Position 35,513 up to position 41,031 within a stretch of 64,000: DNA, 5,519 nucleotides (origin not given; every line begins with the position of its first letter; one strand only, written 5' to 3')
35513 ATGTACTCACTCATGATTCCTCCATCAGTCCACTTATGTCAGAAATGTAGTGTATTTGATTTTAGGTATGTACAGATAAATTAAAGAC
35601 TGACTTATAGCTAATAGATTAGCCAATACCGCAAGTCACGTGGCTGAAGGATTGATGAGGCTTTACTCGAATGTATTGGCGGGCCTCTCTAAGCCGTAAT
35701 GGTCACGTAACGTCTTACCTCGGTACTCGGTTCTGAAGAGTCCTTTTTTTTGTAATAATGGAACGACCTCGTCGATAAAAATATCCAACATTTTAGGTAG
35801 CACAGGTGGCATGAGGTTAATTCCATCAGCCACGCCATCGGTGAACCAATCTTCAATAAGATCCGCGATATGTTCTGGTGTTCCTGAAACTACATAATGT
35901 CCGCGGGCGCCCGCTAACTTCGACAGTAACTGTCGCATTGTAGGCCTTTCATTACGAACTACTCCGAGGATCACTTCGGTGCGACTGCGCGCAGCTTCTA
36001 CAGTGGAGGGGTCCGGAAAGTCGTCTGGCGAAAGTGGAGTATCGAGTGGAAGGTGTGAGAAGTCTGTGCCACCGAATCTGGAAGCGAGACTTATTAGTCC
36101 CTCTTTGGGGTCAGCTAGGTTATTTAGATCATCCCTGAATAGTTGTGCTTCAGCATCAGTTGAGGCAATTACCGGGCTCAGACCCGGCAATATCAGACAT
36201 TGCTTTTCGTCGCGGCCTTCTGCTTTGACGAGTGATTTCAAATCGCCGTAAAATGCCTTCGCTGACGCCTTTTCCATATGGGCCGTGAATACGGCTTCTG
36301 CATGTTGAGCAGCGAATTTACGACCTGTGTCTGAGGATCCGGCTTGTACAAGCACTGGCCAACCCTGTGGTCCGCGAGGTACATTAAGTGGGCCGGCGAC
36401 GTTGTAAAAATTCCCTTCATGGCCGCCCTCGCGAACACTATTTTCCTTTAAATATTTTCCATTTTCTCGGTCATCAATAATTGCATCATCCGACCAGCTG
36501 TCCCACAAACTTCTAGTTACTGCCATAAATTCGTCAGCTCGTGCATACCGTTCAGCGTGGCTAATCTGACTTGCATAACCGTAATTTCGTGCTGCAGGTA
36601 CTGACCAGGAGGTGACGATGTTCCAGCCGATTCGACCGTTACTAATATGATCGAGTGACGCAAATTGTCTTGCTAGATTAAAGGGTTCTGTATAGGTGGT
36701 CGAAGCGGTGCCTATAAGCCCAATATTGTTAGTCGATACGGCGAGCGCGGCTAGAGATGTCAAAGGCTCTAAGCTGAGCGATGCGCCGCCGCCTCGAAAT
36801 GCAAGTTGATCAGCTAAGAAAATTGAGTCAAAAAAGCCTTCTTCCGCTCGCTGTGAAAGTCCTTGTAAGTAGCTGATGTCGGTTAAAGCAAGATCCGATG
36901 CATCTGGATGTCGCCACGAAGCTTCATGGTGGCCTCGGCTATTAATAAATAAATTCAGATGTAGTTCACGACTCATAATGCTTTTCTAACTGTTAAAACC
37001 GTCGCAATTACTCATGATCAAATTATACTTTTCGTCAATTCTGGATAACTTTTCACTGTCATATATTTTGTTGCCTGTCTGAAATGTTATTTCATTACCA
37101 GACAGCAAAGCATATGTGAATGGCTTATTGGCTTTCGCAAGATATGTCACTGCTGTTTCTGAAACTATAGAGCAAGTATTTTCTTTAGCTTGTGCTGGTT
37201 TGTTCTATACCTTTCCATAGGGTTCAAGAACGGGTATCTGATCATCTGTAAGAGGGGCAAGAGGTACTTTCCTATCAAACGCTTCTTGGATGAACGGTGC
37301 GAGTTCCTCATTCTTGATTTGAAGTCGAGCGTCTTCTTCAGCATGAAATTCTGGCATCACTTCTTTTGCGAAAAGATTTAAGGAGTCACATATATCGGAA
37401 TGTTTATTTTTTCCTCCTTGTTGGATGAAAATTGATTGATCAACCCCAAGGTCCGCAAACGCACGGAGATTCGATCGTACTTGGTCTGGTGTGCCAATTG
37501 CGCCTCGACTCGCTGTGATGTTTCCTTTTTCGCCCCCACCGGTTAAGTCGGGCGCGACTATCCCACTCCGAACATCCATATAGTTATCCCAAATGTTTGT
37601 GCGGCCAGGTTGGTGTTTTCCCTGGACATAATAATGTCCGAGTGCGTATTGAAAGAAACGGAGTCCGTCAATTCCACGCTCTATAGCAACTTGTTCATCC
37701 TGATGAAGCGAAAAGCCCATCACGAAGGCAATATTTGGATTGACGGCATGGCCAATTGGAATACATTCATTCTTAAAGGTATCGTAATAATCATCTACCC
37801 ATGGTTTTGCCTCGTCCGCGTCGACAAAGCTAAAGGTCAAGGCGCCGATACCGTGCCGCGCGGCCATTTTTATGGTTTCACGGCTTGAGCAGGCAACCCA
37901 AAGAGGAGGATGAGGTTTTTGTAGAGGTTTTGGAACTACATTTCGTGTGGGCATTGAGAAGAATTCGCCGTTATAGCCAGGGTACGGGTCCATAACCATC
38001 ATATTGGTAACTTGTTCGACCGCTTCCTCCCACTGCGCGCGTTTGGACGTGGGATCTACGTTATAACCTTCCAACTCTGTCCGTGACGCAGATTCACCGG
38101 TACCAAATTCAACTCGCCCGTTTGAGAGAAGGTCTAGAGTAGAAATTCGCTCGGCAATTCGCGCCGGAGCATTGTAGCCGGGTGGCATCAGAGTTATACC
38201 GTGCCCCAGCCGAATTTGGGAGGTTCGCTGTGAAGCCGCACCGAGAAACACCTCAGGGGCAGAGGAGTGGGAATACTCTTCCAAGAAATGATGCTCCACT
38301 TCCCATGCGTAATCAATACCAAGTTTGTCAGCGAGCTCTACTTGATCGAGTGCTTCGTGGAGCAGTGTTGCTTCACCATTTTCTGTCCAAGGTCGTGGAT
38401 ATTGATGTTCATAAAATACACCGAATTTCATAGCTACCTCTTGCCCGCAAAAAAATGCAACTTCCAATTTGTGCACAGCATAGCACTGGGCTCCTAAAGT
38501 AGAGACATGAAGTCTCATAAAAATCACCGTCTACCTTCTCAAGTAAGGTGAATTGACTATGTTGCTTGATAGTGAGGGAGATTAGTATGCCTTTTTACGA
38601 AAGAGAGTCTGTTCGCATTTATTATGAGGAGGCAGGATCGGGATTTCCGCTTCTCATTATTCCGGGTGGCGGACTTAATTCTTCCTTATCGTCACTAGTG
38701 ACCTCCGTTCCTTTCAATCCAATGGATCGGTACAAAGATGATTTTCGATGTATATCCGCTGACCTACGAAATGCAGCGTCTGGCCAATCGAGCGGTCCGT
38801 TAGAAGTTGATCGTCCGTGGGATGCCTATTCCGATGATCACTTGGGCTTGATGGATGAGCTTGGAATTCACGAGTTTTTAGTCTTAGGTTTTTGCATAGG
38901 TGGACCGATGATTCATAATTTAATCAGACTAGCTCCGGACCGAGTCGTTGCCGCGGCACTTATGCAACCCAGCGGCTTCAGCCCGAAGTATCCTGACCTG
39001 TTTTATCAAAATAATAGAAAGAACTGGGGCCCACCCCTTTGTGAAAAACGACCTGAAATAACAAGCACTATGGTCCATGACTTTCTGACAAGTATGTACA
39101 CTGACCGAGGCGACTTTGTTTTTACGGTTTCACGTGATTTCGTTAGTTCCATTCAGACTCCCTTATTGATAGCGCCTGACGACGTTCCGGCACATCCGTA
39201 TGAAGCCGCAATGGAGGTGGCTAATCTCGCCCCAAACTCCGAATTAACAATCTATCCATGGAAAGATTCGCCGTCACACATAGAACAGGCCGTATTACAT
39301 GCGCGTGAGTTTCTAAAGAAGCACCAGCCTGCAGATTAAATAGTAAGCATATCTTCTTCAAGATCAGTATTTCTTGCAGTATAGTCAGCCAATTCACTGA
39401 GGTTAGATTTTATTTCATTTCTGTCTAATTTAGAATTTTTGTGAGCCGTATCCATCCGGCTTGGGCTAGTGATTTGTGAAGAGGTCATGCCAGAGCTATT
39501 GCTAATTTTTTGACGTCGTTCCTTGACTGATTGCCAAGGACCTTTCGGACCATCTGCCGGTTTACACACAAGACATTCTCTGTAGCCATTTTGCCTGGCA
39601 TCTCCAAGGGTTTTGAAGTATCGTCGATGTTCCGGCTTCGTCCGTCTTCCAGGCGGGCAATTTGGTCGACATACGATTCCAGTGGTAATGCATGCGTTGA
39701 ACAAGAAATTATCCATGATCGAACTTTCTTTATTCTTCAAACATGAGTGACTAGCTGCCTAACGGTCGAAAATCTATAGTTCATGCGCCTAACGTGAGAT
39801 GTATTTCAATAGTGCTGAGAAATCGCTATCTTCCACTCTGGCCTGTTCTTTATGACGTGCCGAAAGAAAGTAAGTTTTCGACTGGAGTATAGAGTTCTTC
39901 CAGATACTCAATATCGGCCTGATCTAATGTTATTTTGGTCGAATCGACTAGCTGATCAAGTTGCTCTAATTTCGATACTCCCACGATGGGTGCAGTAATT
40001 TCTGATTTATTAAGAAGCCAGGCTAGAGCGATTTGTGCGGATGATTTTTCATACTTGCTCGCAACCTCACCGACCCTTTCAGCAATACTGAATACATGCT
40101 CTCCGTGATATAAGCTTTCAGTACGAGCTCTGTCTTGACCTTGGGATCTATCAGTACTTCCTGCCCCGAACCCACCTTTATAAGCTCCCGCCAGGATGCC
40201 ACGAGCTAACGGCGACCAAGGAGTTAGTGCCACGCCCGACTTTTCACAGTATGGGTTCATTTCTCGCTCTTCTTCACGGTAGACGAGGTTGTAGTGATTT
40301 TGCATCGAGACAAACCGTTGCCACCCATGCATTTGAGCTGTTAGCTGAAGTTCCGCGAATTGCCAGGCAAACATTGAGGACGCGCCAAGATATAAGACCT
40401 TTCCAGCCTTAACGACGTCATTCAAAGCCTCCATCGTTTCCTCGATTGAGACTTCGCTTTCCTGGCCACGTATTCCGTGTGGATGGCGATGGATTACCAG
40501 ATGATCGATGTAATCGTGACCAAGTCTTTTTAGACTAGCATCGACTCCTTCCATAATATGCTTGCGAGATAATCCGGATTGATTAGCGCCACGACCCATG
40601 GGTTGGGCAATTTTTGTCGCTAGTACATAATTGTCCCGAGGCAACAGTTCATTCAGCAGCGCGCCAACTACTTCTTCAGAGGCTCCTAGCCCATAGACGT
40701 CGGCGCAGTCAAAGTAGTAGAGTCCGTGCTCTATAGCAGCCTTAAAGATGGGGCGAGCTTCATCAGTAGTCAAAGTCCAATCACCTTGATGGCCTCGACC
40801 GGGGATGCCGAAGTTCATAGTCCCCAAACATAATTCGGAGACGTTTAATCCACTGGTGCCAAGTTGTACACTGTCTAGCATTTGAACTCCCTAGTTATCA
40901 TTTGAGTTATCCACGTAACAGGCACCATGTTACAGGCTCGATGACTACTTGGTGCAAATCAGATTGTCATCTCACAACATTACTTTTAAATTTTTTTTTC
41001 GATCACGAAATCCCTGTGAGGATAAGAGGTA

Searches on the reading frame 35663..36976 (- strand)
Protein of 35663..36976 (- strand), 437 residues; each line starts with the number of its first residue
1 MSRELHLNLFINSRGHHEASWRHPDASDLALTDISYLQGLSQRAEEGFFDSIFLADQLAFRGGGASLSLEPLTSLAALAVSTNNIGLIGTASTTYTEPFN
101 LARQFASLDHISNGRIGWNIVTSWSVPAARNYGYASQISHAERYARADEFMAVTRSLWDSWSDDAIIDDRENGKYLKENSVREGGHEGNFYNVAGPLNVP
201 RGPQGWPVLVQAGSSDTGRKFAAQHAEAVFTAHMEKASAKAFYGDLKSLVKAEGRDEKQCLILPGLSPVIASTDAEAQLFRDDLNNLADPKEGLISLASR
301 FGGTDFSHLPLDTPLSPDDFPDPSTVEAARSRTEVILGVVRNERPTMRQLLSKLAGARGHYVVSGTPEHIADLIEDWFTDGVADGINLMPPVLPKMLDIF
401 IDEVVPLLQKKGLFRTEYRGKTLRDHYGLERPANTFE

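Call 9: search_protein_families(library=pfam, proteins=[window:35663-36976:-])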
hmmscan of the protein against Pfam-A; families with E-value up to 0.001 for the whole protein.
window:35663-36976:- (437 aa): 1 family
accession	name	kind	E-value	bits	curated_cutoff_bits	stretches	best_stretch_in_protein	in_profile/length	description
PF00296.26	Bac_luciferase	-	8.5e-40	137.5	27.9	1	26-382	14-312/314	Luciferase-like monooxygenase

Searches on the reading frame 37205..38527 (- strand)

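Call 9: search_protein_families(library=pfam, proteins=[window:37205-38527:-])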
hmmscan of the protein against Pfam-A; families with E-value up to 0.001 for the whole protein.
window:37205-38527:- (440 aa): 1 family
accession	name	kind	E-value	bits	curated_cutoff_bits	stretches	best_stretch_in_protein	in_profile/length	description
PF00296.26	Bac_luciferase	-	7.5e-48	163.9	27.9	1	33-364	1-314/314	Luciferase-like monooxygenase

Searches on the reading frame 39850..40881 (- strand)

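Call 9: search_protein_families(library=pfam, proteins=[window:39850-40881:-])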
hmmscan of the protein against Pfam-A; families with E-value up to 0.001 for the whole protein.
window:39850-40881:- (343 aa): 1 family
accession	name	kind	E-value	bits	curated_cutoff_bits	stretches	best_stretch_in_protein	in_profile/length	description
PF00248.27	Aldo_ket_red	-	1.1e-68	231.8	24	1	16-331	1-290/291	Aldo/keto reductase family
